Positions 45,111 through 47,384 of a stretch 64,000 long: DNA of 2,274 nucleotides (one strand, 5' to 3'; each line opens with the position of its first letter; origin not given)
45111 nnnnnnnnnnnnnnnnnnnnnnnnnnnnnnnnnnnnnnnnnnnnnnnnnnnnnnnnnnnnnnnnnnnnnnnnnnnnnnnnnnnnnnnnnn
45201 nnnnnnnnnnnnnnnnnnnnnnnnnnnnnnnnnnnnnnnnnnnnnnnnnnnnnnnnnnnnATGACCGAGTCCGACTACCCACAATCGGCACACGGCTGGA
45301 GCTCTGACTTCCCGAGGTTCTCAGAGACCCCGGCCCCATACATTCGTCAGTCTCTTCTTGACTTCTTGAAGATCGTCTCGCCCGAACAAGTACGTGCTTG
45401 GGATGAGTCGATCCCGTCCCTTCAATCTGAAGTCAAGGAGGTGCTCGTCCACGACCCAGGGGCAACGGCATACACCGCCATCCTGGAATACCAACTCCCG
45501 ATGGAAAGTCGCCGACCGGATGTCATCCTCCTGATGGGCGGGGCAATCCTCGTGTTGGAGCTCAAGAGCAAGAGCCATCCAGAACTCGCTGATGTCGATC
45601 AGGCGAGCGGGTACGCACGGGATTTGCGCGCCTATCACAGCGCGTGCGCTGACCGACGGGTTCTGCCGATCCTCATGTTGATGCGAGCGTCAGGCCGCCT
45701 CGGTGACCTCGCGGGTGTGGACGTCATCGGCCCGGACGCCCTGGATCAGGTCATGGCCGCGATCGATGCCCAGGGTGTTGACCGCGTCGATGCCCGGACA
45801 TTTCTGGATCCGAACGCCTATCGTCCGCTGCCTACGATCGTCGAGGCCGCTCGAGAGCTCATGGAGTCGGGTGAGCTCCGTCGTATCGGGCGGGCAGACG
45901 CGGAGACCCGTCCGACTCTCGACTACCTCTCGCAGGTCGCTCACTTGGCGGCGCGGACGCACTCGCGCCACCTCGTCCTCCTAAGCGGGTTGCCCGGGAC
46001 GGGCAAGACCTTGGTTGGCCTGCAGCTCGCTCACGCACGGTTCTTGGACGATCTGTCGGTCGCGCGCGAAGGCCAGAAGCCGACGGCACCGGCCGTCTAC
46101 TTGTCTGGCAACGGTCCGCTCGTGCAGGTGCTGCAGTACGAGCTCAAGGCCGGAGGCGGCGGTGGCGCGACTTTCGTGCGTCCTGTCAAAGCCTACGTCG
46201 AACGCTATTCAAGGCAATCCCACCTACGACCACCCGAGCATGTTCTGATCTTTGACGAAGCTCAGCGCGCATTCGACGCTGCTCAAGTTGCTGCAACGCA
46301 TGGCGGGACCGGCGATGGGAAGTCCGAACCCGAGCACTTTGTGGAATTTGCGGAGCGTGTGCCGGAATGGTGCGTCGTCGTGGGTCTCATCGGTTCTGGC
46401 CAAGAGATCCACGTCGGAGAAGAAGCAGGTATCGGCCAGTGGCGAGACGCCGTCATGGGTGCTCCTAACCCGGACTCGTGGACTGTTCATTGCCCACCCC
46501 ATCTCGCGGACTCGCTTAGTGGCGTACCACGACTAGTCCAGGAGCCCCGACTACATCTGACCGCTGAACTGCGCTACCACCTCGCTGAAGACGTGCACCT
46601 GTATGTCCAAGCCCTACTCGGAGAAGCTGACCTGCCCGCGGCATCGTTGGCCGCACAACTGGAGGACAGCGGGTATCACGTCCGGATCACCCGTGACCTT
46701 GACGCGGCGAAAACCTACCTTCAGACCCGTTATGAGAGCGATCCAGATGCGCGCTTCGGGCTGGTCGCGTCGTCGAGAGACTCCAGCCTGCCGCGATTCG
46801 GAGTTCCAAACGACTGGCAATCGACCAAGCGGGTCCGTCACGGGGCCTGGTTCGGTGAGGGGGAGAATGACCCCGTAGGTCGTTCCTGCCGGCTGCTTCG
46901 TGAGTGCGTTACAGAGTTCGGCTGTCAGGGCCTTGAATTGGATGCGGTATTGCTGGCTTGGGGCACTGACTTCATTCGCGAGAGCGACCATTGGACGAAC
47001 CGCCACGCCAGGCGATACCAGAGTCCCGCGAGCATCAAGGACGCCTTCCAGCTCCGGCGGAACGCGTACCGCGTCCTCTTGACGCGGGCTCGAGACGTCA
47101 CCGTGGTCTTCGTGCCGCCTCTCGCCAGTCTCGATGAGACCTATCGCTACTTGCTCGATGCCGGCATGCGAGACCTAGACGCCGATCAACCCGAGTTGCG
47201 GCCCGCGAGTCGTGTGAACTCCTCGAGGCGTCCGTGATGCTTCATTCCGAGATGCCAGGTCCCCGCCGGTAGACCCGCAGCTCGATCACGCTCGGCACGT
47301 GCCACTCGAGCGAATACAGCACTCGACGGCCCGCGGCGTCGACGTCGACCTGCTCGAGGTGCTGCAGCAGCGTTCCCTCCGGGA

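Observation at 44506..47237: Candidate undescribed modification-dependent defence system: stand-alone SRA reader coupled to a nuclease-DUF2075 helicase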

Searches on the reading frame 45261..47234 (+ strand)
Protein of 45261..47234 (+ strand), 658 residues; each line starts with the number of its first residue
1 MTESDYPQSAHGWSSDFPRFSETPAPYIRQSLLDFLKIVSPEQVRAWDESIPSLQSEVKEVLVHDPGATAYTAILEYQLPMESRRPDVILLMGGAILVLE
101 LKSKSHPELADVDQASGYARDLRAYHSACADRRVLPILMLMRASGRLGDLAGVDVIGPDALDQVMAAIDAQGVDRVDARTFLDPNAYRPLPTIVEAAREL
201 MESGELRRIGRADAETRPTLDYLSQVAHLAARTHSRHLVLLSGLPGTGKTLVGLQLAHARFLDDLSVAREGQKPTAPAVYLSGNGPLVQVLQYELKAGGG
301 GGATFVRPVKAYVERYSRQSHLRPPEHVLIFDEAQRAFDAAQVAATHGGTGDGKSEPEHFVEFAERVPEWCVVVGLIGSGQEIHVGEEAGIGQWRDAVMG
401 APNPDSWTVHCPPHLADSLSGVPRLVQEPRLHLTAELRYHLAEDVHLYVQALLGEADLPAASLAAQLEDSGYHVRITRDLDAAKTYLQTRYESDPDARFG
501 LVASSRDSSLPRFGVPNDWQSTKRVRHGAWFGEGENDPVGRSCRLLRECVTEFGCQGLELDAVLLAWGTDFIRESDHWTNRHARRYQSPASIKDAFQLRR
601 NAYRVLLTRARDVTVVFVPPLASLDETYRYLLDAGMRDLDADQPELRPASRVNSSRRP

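Call 3: search_protein_families(library=pfam, proteins=[window:45261-47234:+], max_evalue=1)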
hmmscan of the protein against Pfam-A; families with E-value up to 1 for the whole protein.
window:45261-47234:+ (658 aa): 9 families
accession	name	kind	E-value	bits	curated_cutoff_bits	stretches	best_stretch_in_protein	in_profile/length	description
PF09848.15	SLFN-g3_helicase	-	9.7e-58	196.6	24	1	236-619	1-353/354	Schlafen group 3, DNA/RNA helicase domain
PF13401.12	AAA_22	-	0.00048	20.9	27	1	235-338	4-96/130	AAA domain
PF13191.12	AAA_16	-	0.0017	19.3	32.6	1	223-339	9-146/167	AAA ATPase domain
PF20720.3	nSTAND3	-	0.006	16.7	27.2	1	234-261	15-42/155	Novel STAND NTPase 3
PF00004.35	AAA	-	0.018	15.9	21.2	1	239-341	1-73/131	ATPase family associated with various cellular activities (AAA)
PF06745.19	ATPase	-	0.041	13.7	26.6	1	234-256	17-39/231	KaiC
PF13481.12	AAA_25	-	0.051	13.6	27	1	237-286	34-83/195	AAA domain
PF02310.24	B12-binding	-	0.091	13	32.1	0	457-497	14-54/121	B12 binding domain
PF13604.12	AAA_30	-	0.12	12.6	27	1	225-334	6-97/191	AAA domain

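Call 4: search_protein_families(library=padloc, proteins=[window:45261-47234:+], max_evalue=1)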
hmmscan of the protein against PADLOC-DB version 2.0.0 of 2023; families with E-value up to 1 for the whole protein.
window:45261-47234:+ (658 aa): 3 families
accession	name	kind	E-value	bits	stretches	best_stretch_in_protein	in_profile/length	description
PDLC05014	PDC-S41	-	1e-122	408.7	1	38-628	32-633/657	-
PDLC04232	IetA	-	0.046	11.1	1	234-259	114-139/330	-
PDLC02350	AbiO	-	0.1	9.3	1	237-258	193-214/468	AbiO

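Call 5: search_protein_families(library=ncbifam, proteins=[window:45261-47234:+], max_evalue=1)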
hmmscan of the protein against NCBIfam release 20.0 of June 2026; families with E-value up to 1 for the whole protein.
window:45261-47234:+ (658 aa): 4 families
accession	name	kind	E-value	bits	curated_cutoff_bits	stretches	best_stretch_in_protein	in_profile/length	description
NF004629.0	PRK05973.1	equivalog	0.013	14.5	156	1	226-258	54-86/237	DNA helicase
TIGR02880.1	cbbX_cfxQ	equivalog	0.085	12.1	459.25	1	221-272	44-92/284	CbbX protein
TIGR03877.1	thermo_KaiC_1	hypoth_equivalog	0.14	11.6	307.25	1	234-257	20-43/238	KaiC domain-containing protein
TIGR01447.1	recD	equivalog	0.21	10.1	310.15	1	228-257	155-184/597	exodeoxyribonuclease V subunit alpha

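Call 7: search_solved_structures(query=window:45261-47234:+, max_evalue=1, show_alignments=2)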
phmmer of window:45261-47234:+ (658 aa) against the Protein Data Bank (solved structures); distinct sequences matched with E-value up to 1: 0.

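Call 8: search_protein_families(library=phrogs, proteins=[window:45261-47234:+], max_evalue=1)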
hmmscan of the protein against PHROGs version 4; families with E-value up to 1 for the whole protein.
window:45261-47234:+ (658 aa): 8 families
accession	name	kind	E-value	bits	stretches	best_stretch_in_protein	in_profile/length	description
phrog_38555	-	unknown function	0.044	15.1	1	568-584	23-39/49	-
phrog_7998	-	unknown function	0.067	13.3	1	217-253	23-57/339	-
phrog_170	-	other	0.07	13.5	1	235-263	89-117/323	PhoH-like phosphate starvation-inducible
phrog_3757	-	unknown function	0.071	13.5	1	233-258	123-148/367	-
phrog_168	-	DNA, RNA and nucleotide metabolism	0.13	12.9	1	233-258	40-64/314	clamp loader of DNA polymerase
phrog_139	-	other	0.2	12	0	191-256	34-103/342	deoxynucleoside monophosphate kinase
phrog_1366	-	unknown function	0.31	11.5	1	230-258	8-36/307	-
phrog_16448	-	other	0.34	10.1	1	212-259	425-472/680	ATPase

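Call 17: find_homologous_proteins(query=window:45261-47234:+, max_evalue=0.001)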
Query window:45261-47234:+ (658 aa): 4664 proteins with E <= 0.001 among 8000 candidates; the best 120 are listed.
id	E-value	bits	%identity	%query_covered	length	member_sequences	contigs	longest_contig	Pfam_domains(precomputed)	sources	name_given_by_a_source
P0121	0.0e+0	1240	84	98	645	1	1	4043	PF09848.16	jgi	jgi:hypothetical protein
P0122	0.0e+0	1228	83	98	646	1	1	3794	PF09848.16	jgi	jgi:hypothetical protein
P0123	0.0e+0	1198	82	98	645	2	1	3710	PF09848.16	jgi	jgi:hypothetical protein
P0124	0.0e+0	1194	81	98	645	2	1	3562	PF09848.16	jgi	jgi:hypothetical protein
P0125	0.0e+0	1099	75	97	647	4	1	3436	PF09848.16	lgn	-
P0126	0.0e+0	1096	75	98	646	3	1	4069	PF09848.16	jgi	jgi:hypothetical protein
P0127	0.0e+0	1091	76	97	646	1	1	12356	PF09848.16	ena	-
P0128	0.0e+0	1080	74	98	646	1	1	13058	PF09848.16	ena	-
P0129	0.0e+0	1061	74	97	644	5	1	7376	PF09848.16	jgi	jgi:hypothetical protein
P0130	0.0e+0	1061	74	98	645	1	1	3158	PF09848.16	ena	-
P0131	0.0e+0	1055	72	98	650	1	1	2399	PF09848.16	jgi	jgi:DNA polymerase III delta prime subunit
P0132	0.0e+0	1030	72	98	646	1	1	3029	PF09848.16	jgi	jgi:hypothetical protein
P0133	0.0e+0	1026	72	97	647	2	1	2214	PF09848.16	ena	-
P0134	0.0e+0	1026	71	98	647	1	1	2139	PF13401.13,PF09848.16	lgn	-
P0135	0.0e+0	1018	71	97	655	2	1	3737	PF09848.16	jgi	-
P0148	9.1e-290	981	68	97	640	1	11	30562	PF09848.16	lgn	-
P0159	1.5e-286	970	68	98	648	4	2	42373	PF09848.16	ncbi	-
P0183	3.4e-269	913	64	97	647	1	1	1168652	PF09848.16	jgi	jgi:Uncharacterized conserved protein (DUF2075)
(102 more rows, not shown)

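Call 40: predict_structure(alignment_id=A2)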
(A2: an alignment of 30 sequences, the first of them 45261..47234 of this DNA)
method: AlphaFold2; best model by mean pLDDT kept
length: 658 residues; sequences in the alignment: 30
mean_pLDDT: 66.2   pTM: 0.59
mean pLDDT of the five models: 66.2, 65.7, 64.9, 64.2, 60.9
residues with pLDDT >= 90: 65; 70-90: 240; 50-70: 202; < 50: 151
segments of 3 or more residues with pLDDT < 50: 1-26, 45-86, 284-286, 379-388, 436-440, 519-542, 546-549, 553-558, 643-658
pLDDT, mean of each block of 10 residues (from residue 1): 38 37 47 52 48 42 39 34 42 72 69 69 72 81 81 79 80 74 65 60 62 73 86 88 62 64 60 51 52 55 53 61 68 65 63 77 82 73 43 85 90 83 91 58 75 88 84 89 83 64 75 68 34 42 50 49 85 91 66 71 76 87 95 91 38 31
secondary structure, 60 per line:
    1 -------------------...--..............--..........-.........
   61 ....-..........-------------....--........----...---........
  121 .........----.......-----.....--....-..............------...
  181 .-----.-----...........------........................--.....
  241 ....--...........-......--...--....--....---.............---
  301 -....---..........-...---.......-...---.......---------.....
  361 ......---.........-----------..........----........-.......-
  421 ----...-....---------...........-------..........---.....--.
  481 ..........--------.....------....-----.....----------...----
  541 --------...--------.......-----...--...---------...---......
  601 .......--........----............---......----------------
elements in order (helices of 4 or more, strands of 3 or more residues): H25-38 H41-50 H52-64 H66-70 E71-75 E89-92 E95-102 H113-125 E134-140 E146-150 E153-156 H158-171 H178-181 H193-203 H210-233 E236-244 H247-257 H259-264 E267-269 E272-275 E278-281 H285-297 H302-305 H309-318 E326-332 H340-346 H356-366 E370-378 H390-399 E407-411 H413-419 E425-427 H442-452 H460-469 E473-477 H480-490 E499-503 H510-513 H519-523 E549-551 E560-566 E572-574 E577-579 H595-607 E610-617 H622-633 H639-642

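Call 44: fold_search(model_id=the predicted structure, library=pdb)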
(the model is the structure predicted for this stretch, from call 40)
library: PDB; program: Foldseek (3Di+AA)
matches with E <= 10: 1122; with E <= 0.001: 59
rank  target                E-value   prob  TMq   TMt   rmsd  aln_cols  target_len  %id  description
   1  7zel_A                8.3e-08  1.00  0.32  0.27  13.2       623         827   12  Human SLFN11 dimer apoenzyme (released 2022-09-28)
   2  7zep_A                8.8e-08  1.00  0.33  0.28  13.3       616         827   12  Human SLFN11 E209A dimer (released 2022-09-28)
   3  3k70_D                3.7e-07  1.00  0.29  0.33  11.3       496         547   14  Crystal structure of the complete initiation complex of RecBCD (released 2009-11-10)
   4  5ean_A                1.7e-06  1.00  0.25  0.17  19.6       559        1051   13  Crystal structure of Dna2 in complex with a 5' overhang DNA (released 2015-11-18)
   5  5mbv_D                1.9e-06  1.00  0.28  0.30  12.2       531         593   14  Cryo-EM structure of Lambda Phage protein GamS bound to RecBCD. (released 2017-01-11)
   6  9uie_B                2.3e-06  1.00  0.31  0.25  13.0       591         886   12  Electronic microscopy structure of human schlafen14-E211A dimer in complex with dsRNA (released 2025-08-06)
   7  5mzn                  4.5e-06  1.00  0.29  0.29  21.3       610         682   11  Helicase Sen1 (released 2017-04-19)
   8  9jr9_A                5.4e-06  1.00  0.30  0.24  12.0       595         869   11  Electronic microscopy structure of human schlafen14-E211A dimer (released 2025-08-06)
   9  6sjb_D                7.5e-06  1.00  0.32  0.34  12.5       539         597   15  Cryo-EM structure of the RecBCD Chi recognised complex (released 2020-01-01)
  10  8rao_O                7.5e-06  1.00  0.27  0.26  21.2       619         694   12  Structure of Sen1-ADP.BeF3-RNA complex (released 2024-10-30)
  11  9jr9_B                8.5e-06  1.00  0.28  0.23  13.9       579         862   11  Electronic microscopy structure of human schlafen14-E211A dimer (released 2025-08-06)
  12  4b3f                  9.5e-06  1.00  0.29  0.30  12.0       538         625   12  crystal structure of Ighmbp2 helicase (released 2012-09-26)
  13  9nyy_A                1.1e-05  1.00  0.32  0.27  12.6       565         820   10  Nucleic acid bound human SLFN14, State 1 (released 2025-07-09)
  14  5eax_A                1.2e-05  1.00  0.27  0.18  19.1       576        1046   13  Crystal structure of Dna2 in complex with an ssDNA (released 2015-11-18)
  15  2wjv_B                1.5e-05  1.00  0.23  0.21  13.7       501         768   14  Crystal structure of the complex between human nonsense mediated decay factors UPF1 and UPF2 (released 2009-07-07)
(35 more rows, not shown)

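Call 79: search_dna_similar(query=window:45261-47234:+, collection=plasmids, mode=protein, max_evalue=1e-10, max_rows=20)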
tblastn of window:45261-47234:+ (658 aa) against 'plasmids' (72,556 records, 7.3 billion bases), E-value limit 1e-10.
Records with a match: 51; places in all: 51; records where one place covers at least 80% of the query: 47.
Best place of each record, by identity: <60% 51.
By first word of the organism name: Bacillus 47; Persicobacter 2; Exiguobacterium 1; Niallia 1.
By predicted mobility (MOB-suite, as given by PLSDB): non-mobilizable 47; conjugative 3; mobilizable 1.
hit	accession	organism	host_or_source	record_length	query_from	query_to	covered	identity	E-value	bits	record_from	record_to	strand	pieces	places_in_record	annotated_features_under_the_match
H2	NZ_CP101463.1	Exiguobacterium aurantiacum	water,poultry farm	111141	11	637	95%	33.1%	2e-76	274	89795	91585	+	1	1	DNA/RNA helicase domain-containing protein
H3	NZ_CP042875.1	Bacillus cereus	Triticum aestivum L,tissue sample,root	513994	11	631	94%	32.1%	2e-70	256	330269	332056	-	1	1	DNA/RNA helicase domain-containing protein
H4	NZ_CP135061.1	Bacillus cereus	Plant,cell culture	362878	11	631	94%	31.8%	4e-67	246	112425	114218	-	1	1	DNA/RNA helicase domain-containing protein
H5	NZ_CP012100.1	Bacillus thuringiensis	whole organism,soil sample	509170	11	631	94%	31.8%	2e-67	247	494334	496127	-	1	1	DNA/RNA helicase domain-containing protein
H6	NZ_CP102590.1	Niallia taxi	-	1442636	43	616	87%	34.4%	4e-69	252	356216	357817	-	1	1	none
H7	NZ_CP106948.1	Bacillus thuringiensis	BGSC database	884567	11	631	94%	31.8%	2e-69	253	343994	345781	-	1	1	DNA/RNA helicase domain-containing protein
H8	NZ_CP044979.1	Bacillus thuringiensis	whole organism,soil sample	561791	11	631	94%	31.7%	1e-68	251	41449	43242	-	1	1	DNA/RNA helicase domain-containing protein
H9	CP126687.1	Bacillus bombysepticus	Microtermes sp. colony Mi106,bacterial ...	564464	11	631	94%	31.7%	3e-68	250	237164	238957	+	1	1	DUF2075 domain-containing protein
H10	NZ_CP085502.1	Bacillus cereus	black pepper plant,cell culture,root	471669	11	631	94%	31.7%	8e-68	249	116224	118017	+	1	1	DNA/RNA helicase domain-containing protein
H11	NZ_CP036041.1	Bacillus mycoides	cell culture,soil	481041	11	629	94%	31.8%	9e-70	254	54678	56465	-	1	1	DNA/RNA helicase domain-containing protein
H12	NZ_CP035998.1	Bacillus mycoides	cell culture,soil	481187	11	629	94%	31.8%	9e-70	254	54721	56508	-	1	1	DNA/RNA helicase domain-containing protein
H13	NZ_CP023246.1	Bacillus cereus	bacteria,pure culture,air in Laboratory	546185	11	631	94%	31.6%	6e-69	252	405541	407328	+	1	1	DNA/RNA helicase domain-containing protein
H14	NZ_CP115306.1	Bacillus cereus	microbe,Penaeus vannamei pond water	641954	11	631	94%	31.5%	3e-70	256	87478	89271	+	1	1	DNA/RNA helicase domain-containing protein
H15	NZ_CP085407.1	Bacillus bombysepticus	single cell,soil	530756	11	631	94%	31.5%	1e-69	254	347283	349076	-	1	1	DNA/RNA helicase domain-containing protein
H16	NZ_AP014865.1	Bacillus thuringiensis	-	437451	11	631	94%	31.5%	3e-69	253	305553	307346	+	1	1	DNA/RNA helicase domain-containing protein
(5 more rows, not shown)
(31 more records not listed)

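Call 80: get_annotated_region(hit=H3, flank=5000)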
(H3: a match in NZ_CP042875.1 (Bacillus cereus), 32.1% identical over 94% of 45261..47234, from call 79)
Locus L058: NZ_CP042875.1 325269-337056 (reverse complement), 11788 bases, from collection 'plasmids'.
description: Bacillus cereus strain 09 plasmid unnamed1, complete sequence
organism: Bacillus cereus (NCBI taxid 1396)
taxonomy: Bacteria; Bacillota; Bacilli; Bacillales; Bacillaceae; Bacillus; Bacillus cereus
host: -; source: Triticum aestivum L,tissue sample,root; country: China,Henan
typing (MOB-suite, as given by PLSDB): non-mobilizable; replicon rep_cluster_125; mating-pair formation MPF_T
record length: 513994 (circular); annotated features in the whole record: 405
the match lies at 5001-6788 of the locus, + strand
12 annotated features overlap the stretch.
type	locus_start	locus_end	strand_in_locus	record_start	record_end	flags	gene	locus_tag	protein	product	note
CDS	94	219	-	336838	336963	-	-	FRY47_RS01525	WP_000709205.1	hypothetical protein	-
CDS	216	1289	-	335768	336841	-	-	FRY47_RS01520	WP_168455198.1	Rap family tetratricopeptide repeat protein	-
CDS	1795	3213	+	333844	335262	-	-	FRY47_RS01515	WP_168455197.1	right-handed parallel beta-helix repeat-containing protein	-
CDS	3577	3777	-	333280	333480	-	-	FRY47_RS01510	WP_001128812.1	helix-turn-helix transcriptional regulator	-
CDS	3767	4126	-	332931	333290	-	-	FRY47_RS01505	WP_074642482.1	DUF3796 domain-containing protein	-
CDS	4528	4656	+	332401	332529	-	-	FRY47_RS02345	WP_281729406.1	hypothetical protein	-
CDS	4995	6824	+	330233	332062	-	-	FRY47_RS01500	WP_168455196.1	DNA/RNA helicase domain-containing protein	-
CDS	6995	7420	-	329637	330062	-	-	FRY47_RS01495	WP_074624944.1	HD domain-containing protein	-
CDS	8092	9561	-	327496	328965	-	-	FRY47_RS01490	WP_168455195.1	RNA-guided endonuclease TnpB family protein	-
CDS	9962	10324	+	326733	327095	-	-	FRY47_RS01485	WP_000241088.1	hypothetical protein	-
CDS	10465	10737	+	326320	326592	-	-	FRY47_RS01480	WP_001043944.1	HU family DNA-binding protein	GO:0030261 - chromosome condensation [Evidence IEA]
CDS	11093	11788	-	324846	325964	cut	tnpB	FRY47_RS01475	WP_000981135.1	IS200/IS605 family element RNA-guided endonuclease TnpB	-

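Call 81: get_annotated_region(hit=H2, flank=5000)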
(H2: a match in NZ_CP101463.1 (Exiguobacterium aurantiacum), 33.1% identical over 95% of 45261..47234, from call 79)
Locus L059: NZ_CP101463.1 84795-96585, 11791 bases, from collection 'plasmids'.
description: Exiguobacterium aurantiacum strain CX2 plasmid pCXA, complete sequence
organism: Exiguobacterium aurantiacum (NCBI taxid 33987)
taxonomy: Bacteria; Bacillota; Bacilli; Bacillales; ; Exiguobacterium; Exiguobacterium aurantiacum
host: -; source: water,poultry farm; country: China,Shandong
typing (MOB-suite, as given by PLSDB): mobilizable; relaxase MOBP
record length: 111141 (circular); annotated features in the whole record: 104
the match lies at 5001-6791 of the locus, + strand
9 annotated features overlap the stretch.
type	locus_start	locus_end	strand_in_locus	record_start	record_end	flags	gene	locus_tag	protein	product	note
CDS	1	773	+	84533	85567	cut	-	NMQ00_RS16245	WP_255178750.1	HNH endonuclease domain-containing protein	-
CDS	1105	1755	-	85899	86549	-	-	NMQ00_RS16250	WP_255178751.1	hypothetical protein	-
CDS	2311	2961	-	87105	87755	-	-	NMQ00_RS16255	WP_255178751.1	hypothetical protein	-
CDS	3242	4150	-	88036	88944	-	-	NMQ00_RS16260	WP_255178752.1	protein rep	GO:0006260 - DNA replication [Evidence IEA]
CDS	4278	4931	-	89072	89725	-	-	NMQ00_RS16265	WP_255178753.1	hypothetical protein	-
CDS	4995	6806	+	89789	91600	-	-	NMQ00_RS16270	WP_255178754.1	DNA/RNA helicase domain-containing protein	-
CDS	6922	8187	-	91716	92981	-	-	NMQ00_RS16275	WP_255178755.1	McrC family protein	-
CDS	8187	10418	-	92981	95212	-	-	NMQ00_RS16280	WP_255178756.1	AAA family ATPase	-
CDS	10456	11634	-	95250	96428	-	-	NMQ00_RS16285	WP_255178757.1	competence protein CoiA family protein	-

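Call 82: search_protein_families(library=padloc, proteins=[L058:4995-6821:+, L059:4995-6803:+], max_evalue=0.001)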
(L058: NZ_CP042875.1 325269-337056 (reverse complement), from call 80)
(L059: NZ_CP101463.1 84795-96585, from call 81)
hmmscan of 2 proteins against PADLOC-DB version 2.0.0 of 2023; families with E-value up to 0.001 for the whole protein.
L058:4995-6821:+ (609 aa): 3 families
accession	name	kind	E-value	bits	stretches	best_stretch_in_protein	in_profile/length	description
PDLC05014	PDC-S41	-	1.4e-114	381.8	1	4-594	5-632/657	-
PDLC02350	AbiO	-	1.4e-06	25.3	1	218-324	183-278/468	AbiO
PDLC02372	Nhi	-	4.6e-06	23.5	1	218-318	187-278/470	-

L059:4995-6803:+ (603 aa): 3 families
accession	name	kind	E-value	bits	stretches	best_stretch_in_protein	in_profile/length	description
PDLC05014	PDC-S41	-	2.8e-112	374.2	1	3-590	4-632/657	-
PDLC02350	AbiO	-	2.3e-05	21.4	1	220-322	190-280/468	AbiO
PDLC02372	Nhi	-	5.9e-05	19.9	1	224-319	198-283/470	-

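Call 95: find_encoding_contigs(protein=P0183, flank=5000, max_places=1)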
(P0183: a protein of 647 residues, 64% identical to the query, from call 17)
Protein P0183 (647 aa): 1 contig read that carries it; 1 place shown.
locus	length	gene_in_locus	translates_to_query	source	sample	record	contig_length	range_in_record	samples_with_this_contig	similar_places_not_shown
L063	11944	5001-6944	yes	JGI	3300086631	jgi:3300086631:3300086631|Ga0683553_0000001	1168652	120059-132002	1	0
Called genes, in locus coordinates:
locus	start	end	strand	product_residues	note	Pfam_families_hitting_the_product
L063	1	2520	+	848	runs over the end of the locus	PF13699:eCIS_core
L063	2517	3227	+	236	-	-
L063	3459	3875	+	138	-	PF00027:cNMP_binding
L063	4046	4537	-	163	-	-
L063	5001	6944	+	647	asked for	PF09848:SLFN-g3_helicase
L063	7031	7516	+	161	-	-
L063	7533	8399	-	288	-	PF21959:DUF6923 (faint)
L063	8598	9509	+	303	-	PF01497:Peripla_BP_2 (weak)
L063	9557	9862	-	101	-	-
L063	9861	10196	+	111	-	PF10387:DUF2442 (weak)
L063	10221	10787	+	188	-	PF00881:Nitroreductase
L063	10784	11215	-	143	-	PF01850:PIN (weak)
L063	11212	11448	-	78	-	PF02604:PhdYeFM_antitox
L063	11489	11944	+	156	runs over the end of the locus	PF08837:DUF1810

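Call 96: find_encoding_contigs(protein=P0159, flank=5000, max_places=1)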
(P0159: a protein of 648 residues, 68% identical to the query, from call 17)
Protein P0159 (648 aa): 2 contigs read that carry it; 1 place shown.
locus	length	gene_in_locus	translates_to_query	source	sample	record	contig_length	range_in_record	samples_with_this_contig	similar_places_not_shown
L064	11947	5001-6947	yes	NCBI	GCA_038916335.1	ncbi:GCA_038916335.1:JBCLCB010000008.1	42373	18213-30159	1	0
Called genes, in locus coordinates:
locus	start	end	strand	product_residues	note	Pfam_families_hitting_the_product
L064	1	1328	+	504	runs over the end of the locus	PF13298:LigD_N, PF01068:DNA_ligase_A_M, PF04679:DNA_ligase_A_C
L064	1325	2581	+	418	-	PF21686:LigD_Prim-Pol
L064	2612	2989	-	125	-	PF01850:PIN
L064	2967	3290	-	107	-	PF01402:RHH_1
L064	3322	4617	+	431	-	-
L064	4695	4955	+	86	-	-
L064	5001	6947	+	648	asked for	PF09848:SLFN-g3_helicase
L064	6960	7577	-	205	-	-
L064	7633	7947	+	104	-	PF02604:PhdYeFM_antitox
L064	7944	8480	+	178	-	PF01850:PIN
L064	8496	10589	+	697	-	PF03190:Thioredox_DsbH, PF13899:Thioredoxin_7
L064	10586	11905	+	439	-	PF00753:Lactamase_B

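Call 97: find_encoding_contigs(protein=P0148, flank=5000, max_places=1)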
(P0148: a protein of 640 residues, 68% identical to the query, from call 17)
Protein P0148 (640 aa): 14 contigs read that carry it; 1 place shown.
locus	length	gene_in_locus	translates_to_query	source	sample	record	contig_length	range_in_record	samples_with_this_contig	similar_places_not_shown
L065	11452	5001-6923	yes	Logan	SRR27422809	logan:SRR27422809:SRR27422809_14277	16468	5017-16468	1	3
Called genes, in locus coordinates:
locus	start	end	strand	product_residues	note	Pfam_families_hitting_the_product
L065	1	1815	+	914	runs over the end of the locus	PF13298:LigD_N, PF01068:DNA_ligase_A_M, PF04679:DNA_ligase_A_C, PF21686:LigD_Prim-Pol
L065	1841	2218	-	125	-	PF01850:PIN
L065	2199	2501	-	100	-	PF01402:RHH_1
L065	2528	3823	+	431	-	PF13527:Acetyltransf_9, PF00583:Acetyltransf_1 (weak), PF17668:Acetyltransf_17, PF13530:SCP2_2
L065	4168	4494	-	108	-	-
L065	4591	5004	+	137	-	PF26348:SRA_ScoMcrA (weak)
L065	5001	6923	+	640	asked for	PF09848:SLFN-g3_helicase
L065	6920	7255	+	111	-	-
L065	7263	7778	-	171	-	PF21805:Imm5_like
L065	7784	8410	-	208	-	-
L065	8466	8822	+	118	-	PF02604:PhdYeFM_antitox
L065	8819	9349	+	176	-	PF01850:PIN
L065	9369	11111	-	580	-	-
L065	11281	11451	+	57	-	?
